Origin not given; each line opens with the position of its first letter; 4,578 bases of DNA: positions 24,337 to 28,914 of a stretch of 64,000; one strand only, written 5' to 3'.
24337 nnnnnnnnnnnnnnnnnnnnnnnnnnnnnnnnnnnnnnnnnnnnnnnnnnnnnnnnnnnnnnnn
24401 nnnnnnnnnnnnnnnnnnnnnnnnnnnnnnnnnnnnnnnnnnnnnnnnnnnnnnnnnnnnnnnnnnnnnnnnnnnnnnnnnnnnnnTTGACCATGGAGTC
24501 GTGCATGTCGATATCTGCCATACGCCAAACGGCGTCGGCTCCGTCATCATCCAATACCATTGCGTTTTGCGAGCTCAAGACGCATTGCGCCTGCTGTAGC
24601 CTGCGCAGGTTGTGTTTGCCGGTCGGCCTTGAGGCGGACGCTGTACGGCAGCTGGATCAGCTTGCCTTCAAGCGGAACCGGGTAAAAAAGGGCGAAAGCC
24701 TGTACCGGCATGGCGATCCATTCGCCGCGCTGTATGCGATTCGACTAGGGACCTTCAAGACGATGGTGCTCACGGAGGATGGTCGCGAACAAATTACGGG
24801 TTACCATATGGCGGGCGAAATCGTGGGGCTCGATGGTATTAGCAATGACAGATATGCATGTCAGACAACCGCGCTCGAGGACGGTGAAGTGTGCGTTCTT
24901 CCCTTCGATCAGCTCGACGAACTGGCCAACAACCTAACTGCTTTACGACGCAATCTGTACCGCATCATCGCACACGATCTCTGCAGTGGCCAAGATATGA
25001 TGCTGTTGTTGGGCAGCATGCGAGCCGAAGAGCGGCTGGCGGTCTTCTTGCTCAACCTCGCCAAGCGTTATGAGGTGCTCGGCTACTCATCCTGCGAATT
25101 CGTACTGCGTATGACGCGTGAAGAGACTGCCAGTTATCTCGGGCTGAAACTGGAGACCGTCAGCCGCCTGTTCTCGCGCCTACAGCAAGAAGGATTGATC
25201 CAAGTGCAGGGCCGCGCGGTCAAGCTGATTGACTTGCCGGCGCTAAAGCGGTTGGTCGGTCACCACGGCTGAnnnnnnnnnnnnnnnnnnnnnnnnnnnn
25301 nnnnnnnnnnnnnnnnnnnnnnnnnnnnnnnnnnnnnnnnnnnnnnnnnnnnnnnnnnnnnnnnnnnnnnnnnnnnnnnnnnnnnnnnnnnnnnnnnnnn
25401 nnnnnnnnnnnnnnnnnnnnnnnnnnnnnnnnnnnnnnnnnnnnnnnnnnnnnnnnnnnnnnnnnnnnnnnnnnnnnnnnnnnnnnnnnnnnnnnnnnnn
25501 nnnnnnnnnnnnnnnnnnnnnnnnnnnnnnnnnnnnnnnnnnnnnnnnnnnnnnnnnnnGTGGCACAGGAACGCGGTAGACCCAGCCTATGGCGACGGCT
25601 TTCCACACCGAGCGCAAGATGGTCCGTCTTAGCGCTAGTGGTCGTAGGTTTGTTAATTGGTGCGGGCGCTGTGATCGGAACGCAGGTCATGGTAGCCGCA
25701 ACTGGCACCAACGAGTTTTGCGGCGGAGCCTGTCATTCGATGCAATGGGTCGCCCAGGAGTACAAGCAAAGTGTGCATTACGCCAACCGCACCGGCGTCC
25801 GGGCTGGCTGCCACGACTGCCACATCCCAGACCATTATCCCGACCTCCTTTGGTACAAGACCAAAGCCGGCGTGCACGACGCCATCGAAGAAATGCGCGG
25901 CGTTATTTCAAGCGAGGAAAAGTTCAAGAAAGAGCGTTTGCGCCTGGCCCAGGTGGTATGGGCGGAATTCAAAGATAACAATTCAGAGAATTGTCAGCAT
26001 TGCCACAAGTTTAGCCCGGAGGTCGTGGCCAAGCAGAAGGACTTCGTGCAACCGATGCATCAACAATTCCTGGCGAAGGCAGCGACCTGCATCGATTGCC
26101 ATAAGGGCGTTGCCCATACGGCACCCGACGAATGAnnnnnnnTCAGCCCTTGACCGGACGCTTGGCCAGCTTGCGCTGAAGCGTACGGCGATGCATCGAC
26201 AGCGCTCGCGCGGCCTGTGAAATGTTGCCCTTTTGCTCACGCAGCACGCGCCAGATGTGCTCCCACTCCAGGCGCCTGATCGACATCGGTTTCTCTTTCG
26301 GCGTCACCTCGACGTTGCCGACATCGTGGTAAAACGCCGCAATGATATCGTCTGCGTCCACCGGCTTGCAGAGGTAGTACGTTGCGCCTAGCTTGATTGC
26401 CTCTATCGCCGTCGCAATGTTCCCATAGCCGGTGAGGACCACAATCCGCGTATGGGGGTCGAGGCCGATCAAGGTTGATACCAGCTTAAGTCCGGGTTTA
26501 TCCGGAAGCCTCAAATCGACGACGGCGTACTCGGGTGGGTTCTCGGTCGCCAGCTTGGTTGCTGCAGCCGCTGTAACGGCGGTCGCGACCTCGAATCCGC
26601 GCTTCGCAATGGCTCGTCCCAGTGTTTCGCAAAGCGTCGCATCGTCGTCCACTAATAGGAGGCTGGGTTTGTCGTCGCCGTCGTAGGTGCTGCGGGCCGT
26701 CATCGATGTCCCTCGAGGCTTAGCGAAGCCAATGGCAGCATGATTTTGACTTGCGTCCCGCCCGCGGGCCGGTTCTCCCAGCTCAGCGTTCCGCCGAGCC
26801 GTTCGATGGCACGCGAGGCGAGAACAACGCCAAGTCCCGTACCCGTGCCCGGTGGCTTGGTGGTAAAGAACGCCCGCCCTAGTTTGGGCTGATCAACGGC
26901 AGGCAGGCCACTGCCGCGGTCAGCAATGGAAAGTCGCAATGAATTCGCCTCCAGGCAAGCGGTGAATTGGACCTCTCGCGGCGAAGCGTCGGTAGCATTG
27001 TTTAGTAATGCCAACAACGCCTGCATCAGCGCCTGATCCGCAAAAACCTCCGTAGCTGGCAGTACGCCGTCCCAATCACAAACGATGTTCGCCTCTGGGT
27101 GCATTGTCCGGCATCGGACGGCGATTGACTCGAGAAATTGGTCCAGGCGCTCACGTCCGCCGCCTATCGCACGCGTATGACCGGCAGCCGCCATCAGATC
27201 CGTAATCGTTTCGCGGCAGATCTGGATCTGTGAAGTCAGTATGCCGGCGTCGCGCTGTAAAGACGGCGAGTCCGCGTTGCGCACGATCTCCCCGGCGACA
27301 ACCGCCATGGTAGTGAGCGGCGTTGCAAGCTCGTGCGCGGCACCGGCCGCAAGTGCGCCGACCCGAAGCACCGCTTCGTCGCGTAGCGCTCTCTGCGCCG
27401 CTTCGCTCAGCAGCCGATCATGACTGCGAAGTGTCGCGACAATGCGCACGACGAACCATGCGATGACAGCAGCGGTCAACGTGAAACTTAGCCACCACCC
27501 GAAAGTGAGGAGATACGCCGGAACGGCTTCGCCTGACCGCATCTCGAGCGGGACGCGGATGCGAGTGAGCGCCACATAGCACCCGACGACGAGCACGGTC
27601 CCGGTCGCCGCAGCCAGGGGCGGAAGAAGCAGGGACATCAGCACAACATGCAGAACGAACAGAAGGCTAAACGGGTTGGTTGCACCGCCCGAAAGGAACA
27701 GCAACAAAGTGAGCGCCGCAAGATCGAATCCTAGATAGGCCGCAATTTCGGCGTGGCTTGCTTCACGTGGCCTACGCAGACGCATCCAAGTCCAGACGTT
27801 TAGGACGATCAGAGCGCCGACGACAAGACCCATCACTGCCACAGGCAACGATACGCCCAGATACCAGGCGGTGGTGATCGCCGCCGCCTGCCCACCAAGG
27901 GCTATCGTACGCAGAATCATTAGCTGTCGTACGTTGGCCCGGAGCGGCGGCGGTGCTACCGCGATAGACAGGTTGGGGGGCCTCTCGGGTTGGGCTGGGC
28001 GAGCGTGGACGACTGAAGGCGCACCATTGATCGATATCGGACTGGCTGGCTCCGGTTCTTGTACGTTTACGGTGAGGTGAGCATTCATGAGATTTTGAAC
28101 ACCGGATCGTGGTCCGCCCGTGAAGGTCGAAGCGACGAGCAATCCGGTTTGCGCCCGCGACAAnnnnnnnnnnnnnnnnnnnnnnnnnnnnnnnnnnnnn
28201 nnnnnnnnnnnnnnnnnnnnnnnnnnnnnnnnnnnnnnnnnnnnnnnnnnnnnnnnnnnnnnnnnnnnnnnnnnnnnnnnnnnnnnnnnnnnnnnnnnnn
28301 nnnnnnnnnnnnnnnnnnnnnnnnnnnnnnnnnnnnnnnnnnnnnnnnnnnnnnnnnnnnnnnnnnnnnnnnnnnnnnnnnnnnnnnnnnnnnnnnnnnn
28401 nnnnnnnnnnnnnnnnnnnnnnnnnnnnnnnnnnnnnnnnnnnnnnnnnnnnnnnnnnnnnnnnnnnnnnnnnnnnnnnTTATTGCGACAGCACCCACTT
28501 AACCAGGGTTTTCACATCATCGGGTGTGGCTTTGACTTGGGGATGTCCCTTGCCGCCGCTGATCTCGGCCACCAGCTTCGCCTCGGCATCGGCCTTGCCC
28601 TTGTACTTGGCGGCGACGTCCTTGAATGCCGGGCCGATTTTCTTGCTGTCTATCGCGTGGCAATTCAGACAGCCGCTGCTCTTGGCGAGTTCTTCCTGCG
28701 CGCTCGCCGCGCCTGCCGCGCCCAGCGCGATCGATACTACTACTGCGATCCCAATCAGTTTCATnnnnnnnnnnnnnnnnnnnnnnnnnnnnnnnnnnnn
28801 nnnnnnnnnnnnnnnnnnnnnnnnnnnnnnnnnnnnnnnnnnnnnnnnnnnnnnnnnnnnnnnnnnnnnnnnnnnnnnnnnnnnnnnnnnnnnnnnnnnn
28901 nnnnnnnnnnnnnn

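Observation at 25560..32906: Porin-decaheme cytochrome conduit (MtrAB/MtoAB/PioAB type) with CymA-like and monoheme cytochrome partners next to FNR and RegBA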

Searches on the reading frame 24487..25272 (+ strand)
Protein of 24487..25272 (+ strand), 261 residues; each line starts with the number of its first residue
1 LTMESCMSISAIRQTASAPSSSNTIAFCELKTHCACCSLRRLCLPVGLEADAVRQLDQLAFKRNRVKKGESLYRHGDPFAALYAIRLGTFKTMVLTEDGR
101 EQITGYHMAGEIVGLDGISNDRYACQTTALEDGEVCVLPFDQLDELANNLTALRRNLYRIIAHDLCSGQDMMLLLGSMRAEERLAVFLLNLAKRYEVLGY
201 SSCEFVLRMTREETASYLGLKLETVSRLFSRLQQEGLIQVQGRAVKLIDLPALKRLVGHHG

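Call 4: search_protein_families(library=ncbifam, proteins=[window:24505-25269:+], max_evalue=0.001)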
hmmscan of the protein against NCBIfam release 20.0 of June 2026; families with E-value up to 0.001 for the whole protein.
seq(255 aa): 11 families
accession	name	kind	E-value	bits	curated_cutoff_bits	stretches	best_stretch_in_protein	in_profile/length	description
NF008365.0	PRK11161.1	subfamily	3.5e-72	242.7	228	1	22-253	14-245/250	fumarate/nitrate reduction transcriptional regulator Fnr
NF050806.1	TransRegFixKCaul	equivalog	1.2e-34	119.5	300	1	56-251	24-214/215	transcriptional regulator FixK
NF045989.1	TransRegFnrLRhodb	equivalog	4.1e-28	98.2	300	1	24-252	6-236/245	transcriptional regulator FnrL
NF008732.0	PRK11753.1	equivalog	3e-17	62.8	266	1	56-240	24-209/214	cAMP-activated global transcriptional regulator CRP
NF052518.1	TransRegLdrP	equivalog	2.1e-13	50.8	300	1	58-249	2-186/195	transcriptional regulator LdrP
NF053664.1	TransRegPtrACyano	equivalog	4.7e-10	39.1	300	1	82-236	36-184/196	Crp/Fnr family transcriptional regulator PtrA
NF006901.0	PRK09392.1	equivalog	1.2e-08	34.5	211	1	33-251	9-221/236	transcriptional activator FtrB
NF010499.0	PRK13918.1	equivalog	2.3e-07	30.5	274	1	70-251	27-201/205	CRP/FNR family transcriptional regulator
TIGR03697.1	NtcA_cyano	equivalog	5.6e-07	29.5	244.95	1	64-243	2-184/193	global nitrogen regulator NtcA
NF041163.2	encap_f2b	equivalog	1.3e-06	27.9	400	1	43-155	81-197/450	family 2B encapsulin nanocompartment shell protein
TIGR03896.1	cyc_nuc_ocin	subfamily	0.00013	21.4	161.05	1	56-174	162-282/317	bacteriocin-type transport-associated protein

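Call 64: find_encoding_contigs(protein=window:24487-25272:+, flank=3000, max_places=6)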
Protein window:24487-25272:+ (261 aa): no gene with exactly this product is on record in the collection.

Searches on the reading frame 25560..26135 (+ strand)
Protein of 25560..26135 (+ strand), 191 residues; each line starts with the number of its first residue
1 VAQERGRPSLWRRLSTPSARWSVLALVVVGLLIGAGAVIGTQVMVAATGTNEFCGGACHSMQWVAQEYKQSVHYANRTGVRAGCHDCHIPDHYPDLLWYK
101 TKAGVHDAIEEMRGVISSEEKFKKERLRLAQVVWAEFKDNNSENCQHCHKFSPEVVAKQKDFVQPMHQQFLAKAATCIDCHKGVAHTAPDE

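Call 4: search_protein_families(library=ncbifam, proteins=[window:25560-26132:+], max_evalue=0.001)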
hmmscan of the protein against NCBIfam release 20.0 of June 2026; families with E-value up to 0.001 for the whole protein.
seq(191 aa): 5 families
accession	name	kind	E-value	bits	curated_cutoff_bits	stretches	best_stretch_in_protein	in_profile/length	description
TIGR02162.1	torC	equivalog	2.6e-55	188.2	478.2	1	10-190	3-182/387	pentaheme c-type cytochrome TorC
NF011606.0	PRK15032.1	equivalog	4e-51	174.3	455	1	9-190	3-183/390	pentaheme c-type cytochrome TorC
TIGR02161.1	napC_nirT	subfamily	4.4e-49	166.9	310.6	1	10-190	5-183/185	periplasmic nitrate (or nitrite) reductase c-type cytochrome, NapC/NirT family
NF007906.0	PRK10617.1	equivalog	1.2e-41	142.8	349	1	10-190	14-192/200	cytochrome c-type protein NapC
TIGR03153.1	cytochr_NrfH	equivalog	1.4e-14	54.4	134.2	1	26-186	3-138/138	cytochrome c nitrite reductase small subunit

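Call 17: find_encoding_contigs(protein=window:25560-26135:+, flank=10000, max_places=6)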
Protein window:25560-26135:+ (191 aa): no gene with exactly this product is on record in the collection.

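Call 43: search_protein_families(library=pfam, proteins=[window:25560-26135:+], max_evalue=0.001)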
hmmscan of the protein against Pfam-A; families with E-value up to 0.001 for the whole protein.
window:25560-26135:+ (191 aa): 4 families
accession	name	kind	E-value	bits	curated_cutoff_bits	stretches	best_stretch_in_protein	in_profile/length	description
PF03264.19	Cytochrom_NNT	-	9.1e-55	185.5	24.1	1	17-190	2-173/174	NapC/NirT cytochrome c family, N-terminal region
PF22113.1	Mtrc-MtrF_II-IV_dom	-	1.3e-07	31.7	30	1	52-186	7-132/176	Outer membrane cytochrome MtrC/MtrF-like, domains II/IV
PF14537.11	Cytochrom_c3_2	-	5.5e-05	24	25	1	138-183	22-66/79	Cytochrome c3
PF02085.21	Cytochrom_CIII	-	0.00021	22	22.9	0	139-187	43-88/101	Class III cytochrome C family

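Call 79: search_solved_structures(query=window:25560-26135:+, max_evalue=0.01)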
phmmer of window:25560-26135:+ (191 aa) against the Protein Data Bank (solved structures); distinct sequences matched with E-value up to 0.01: 1.
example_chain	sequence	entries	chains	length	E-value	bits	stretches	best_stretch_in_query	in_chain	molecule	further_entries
2j7a_C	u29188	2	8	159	0.0055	19.8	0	24-156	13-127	CYTOCHROME C QUINOL DEHYDROGENASE NRFH | NAPC/NIRT CYTOCHROME C FAMILY PROTEIN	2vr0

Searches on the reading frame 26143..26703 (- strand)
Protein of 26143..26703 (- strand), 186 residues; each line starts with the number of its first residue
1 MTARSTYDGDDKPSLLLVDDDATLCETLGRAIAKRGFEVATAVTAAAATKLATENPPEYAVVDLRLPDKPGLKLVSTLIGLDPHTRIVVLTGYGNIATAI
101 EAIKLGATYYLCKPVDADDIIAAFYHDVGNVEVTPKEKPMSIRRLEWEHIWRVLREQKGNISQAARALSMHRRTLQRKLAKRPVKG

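Call 4: search_protein_families(library=ncbifam, proteins=[window:26143-26703:-], max_evalue=0.001)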
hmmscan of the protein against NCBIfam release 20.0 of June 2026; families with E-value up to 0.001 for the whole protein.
window:26143-26703:- (186 aa): 76 families (the best 25 are shown)
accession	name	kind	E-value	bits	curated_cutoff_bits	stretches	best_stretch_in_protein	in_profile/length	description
NF033791.1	ActR_PrrA_rreg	equivalog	8.8e-59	198.4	250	1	13-183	2-171/173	ActR/PrrA/RegA family redox response regulator transcription factor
NF008469.0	PRK11361.1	equivalog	2e-21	76.2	714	1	14-120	6-112/461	acetoacetate metabolism transcriptional regulator AtoC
TIGR01818.1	ntrC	equivalog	3.6e-20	72.2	558.6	1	16-123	2-109/463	nitrogen regulation protein NR(I)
NF011695.0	PRK15115.1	equivalog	5.8e-19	68.2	763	1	14-124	8-118/445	two-component system response regulator GlrR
NF047793.1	ResRegPgtA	equivalog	2.2e-18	66.3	650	1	11-123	4-116/414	two-component system response regulator PgtA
NF051870.1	NAssimRespRegNtrX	equivalog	2.7e-17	62.8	600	1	15-122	4-113/452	nitrogen assimilation response regulator NtrX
NF007689.0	PRK10365.1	equivalog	6.9e-17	61.4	760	1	11-135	4-128/441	sigma-54-dependent response regulator transcription factor ZraR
NF006900.1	PRK09390.1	equivalog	9.7e-17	61.2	255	1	12-130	4-122/203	response regulator FixJ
NF045505.1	RR_RssB_Pseudo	equivalog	1.9e-16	60.1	700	1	14-117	7-110/394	two-component system response regulator RssB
NF041946.1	LuxO_transreg_Vib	equivalog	8.3e-16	57.8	800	1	31-120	15-104/463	quorum-sensing sigma-54 dependent transcriptional regulator LuxO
NF008176.1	PRK10923.1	equivalog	2.2e-15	56.2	620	1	15-124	6-115/469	nitrogen regulation protein NR(I)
TIGR02915.1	PEP_resp_reg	equivalog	3.4e-15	55.8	502.6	1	15-120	1-109/445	PEP-CTERM-box response regulator transcription factor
NF007005.1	PRK09468.1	equivalog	5.8e-15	55.3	331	1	14-123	5-114/237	osmolarity response regulator transcription factor OmpR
NF053512.1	nitric_RR_NosR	exception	8.3e-15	54.7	400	1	15-125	1-112/422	response regulator c-di-GMP phosphodiesterase, NosR family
NF040689.1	MtrAB_MtrA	equivalog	1.6e-12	47.3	300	1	16-132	2-117/219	MtrAB system response regulator MtrA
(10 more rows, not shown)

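Call 25: find_encoding_contigs(protein=window:26143-26703:-, flank=10000, max_places=6)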
Protein window:26143-26703:- (186 aa): no gene with exactly this product is on record in the collection.

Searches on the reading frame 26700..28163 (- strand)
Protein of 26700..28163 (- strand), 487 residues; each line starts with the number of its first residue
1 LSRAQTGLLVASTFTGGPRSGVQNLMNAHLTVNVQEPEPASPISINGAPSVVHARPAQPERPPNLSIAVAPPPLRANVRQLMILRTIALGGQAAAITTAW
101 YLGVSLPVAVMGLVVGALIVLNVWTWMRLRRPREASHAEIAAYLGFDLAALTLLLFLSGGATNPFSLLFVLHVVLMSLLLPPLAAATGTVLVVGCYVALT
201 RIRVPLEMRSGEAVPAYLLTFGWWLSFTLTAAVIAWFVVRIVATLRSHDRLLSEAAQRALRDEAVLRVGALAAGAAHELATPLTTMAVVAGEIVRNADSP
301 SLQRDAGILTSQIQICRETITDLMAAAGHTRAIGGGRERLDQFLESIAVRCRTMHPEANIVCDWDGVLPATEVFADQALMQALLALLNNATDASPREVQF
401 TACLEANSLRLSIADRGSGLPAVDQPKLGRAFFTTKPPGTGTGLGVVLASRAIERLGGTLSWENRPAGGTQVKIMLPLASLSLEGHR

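Call 4: search_protein_families(library=ncbifam, proteins=[window:26700-28163:-], max_evalue=0.001)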
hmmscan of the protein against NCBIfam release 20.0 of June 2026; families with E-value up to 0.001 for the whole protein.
window:26700-28163:- (487 aa): 53 families (the best 25 are shown)
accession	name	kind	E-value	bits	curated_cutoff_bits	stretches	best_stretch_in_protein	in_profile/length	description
NF033792.0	ActS_PrrB_HisK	equivalog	2.2e-62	211.3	350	1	77-480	9-421/423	ActS/PrrB/RegB family redox-sensitive histidine kinase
NF045988.1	HisKinRegBRhodob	equivalog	3.3e-44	151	570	1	78-465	20-419/462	sensor histidine kinase RegB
NF008468.0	PRK11360.1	equivalog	4.5e-25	88.1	646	1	256-480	384-610/616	two-component system sensor histidine kinase AtoS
NF007688.0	PRK10364.1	equivalog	1.2e-19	70.4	479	1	227-479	205-452/460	two-component system sensor histidine kinase ZraS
NF008312.0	PRK11100.1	equivalog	1.3e-16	60.5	356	1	276-478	264-474/477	two-component system sensor histidine kinase CreC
NF038348.1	T2SS_HK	subfamily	1.7e-15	56.5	450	1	353-478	448-573/574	histidine kinase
NF052574.1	HisKinEspCMyxo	equivalog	5.5e-14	51.3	1200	1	257-481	406-640/785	serine histidine kinase EspC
NF052573.1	HisKinEspAMyxo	equivalog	8.8e-14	50.5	1400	1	264-480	380-613/755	serine histidine kinase EspA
NF040750.1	tetrathio_HK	equivalog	8.4e-13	47.6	750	1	233-469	303-545/555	tetrathionate respiration histidine kinase TtrS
NF007004.0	PRK09467.1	equivalog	2.4e-12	46.4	415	1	271-479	235-437/440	two-component system sensor histidine kinase EnvZ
NF008025.0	PRK10755.1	equivalog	2.9e-12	46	314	1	234-478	115-356/362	two-component system sensor histidine kinase PmrB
NF041777.1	sens_FixL_Rhizob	equivalog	4.7e-11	42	850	1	372-480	376-483/485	sensor protein FixL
NF053867.1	SprKinKinDBac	equivalog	5e-11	41.7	775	1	267-479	285-498/500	sporulation kinase KinD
NF011874.0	PRK15347.1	equivalog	7.5e-11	40.8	852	1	379-480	514-616/921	two component system sensor kinase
NF007007.0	PRK09470.1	equivalog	1.1e-10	41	486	1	274-480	251-461/463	envelope stress sensor histidine kinase CpxA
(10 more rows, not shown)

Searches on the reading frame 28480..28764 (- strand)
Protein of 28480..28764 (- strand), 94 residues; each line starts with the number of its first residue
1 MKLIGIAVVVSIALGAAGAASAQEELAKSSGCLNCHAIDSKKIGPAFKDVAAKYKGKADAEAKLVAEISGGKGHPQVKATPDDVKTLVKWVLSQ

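Call 4: search_protein_families(library=ncbifam, proteins=[window:28483-28764:-], max_evalue=0.001)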
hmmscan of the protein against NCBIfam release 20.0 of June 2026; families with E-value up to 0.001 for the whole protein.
seq(94 aa): 2 families
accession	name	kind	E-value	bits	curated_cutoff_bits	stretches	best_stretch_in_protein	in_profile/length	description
NF045774.1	cytochro_C551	exception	0.00043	20.2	118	1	19-91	38-106/110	cytochrome c551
NF045773.1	cytochro_C550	exception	0.00044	20.2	125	1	19-92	48-117/118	cytochrome c550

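Call 43: search_protein_families(library=pfam, proteins=[window:28480-28764:-], max_evalue=0.001)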
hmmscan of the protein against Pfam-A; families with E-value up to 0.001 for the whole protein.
window:28480-28764:- (94 aa): 1 family
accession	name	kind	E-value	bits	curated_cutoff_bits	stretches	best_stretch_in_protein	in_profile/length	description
PF00034.26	Cytochrom_C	-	9.4e-06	27.3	21.3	1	26-92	7-87/90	Cytochrome c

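Call 78: search_solved_structures(query=window:28480-28764:-, max_evalue=0.01)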
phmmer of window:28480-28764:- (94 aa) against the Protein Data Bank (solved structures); distinct sequences matched with E-value up to 0.01: 22.
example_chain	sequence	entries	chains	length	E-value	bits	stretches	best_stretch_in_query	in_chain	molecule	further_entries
1dvv_A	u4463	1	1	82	5.1e-18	68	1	24-94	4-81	CYTOCHROME C551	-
2exv_A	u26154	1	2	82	8.4e-18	67.3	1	24-94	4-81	Cytochrome c-551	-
2pac_A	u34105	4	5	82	4.6e-17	65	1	24-94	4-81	CYTOCHROME C551 | Cytochrome c-551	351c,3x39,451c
4xxl_A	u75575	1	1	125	5.6e-17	64.7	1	8-93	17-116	Cytochrome c class I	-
5xec_C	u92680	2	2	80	4.7e-16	61.7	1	24-94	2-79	Cytochrome c-552,Cytochrome c-551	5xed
5xed_A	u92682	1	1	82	9.1e-14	54.4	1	24-93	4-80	Cytochrome c-551,Cytochrome c-552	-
5xec_A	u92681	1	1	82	2.1e-13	53.3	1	24-93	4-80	Cytochrome c-551,Cytochrome c-552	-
3zox_A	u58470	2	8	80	1.2e-12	50.8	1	25-93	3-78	CYTOCHROME C-552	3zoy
1a56_A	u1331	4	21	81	2e-12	50.1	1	25-93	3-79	FERRICYTOCHROME C-552 | FERROCYTOCHROME C-552 | CYTOCHROME C-552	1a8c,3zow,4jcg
1ayg_A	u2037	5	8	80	2.2e-12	50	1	24-93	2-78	CYTOCHROME C-552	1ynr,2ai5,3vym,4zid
1cor_A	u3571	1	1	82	4.8e-12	48.9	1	24-94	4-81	CYTOCHROME C551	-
6kq1_A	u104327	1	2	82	6.6e-12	48.5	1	24-93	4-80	Cytochrome C biogenesis protein CcsA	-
2d0s_A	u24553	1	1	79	9.2e-12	48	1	24-93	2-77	cytochrome c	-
9l08_A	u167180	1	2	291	2e-11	46.9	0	26-81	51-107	Covalently Connected Cytochrome c555 trimer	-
1fi3_A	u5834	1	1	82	2.9e-10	43.2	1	24-93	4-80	CYTOCHROME C-551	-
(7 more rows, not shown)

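Call 83: search_solved_structures(query=window:28483-28764:-, max_evalue=1e-15, show_alignments=4)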
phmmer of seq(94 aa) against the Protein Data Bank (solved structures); distinct sequences matched with E-value up to 1e-15: 5.
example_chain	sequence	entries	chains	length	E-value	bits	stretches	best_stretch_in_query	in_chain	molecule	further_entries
1dvv_A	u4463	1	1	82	5.1e-18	68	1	24-94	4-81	CYTOCHROME C551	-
2exv_A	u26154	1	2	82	8.4e-18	67.3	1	24-94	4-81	Cytochrome c-551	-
2pac_A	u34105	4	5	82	4.6e-17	65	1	24-94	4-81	CYTOCHROME C551 | Cytochrome c-551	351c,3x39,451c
4xxl_A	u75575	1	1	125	5.6e-17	64.7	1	8-93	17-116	Cytochrome c class I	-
5xec_C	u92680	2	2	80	4.7e-16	61.7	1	24-94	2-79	Cytochrome c-552,Cytochrome c-551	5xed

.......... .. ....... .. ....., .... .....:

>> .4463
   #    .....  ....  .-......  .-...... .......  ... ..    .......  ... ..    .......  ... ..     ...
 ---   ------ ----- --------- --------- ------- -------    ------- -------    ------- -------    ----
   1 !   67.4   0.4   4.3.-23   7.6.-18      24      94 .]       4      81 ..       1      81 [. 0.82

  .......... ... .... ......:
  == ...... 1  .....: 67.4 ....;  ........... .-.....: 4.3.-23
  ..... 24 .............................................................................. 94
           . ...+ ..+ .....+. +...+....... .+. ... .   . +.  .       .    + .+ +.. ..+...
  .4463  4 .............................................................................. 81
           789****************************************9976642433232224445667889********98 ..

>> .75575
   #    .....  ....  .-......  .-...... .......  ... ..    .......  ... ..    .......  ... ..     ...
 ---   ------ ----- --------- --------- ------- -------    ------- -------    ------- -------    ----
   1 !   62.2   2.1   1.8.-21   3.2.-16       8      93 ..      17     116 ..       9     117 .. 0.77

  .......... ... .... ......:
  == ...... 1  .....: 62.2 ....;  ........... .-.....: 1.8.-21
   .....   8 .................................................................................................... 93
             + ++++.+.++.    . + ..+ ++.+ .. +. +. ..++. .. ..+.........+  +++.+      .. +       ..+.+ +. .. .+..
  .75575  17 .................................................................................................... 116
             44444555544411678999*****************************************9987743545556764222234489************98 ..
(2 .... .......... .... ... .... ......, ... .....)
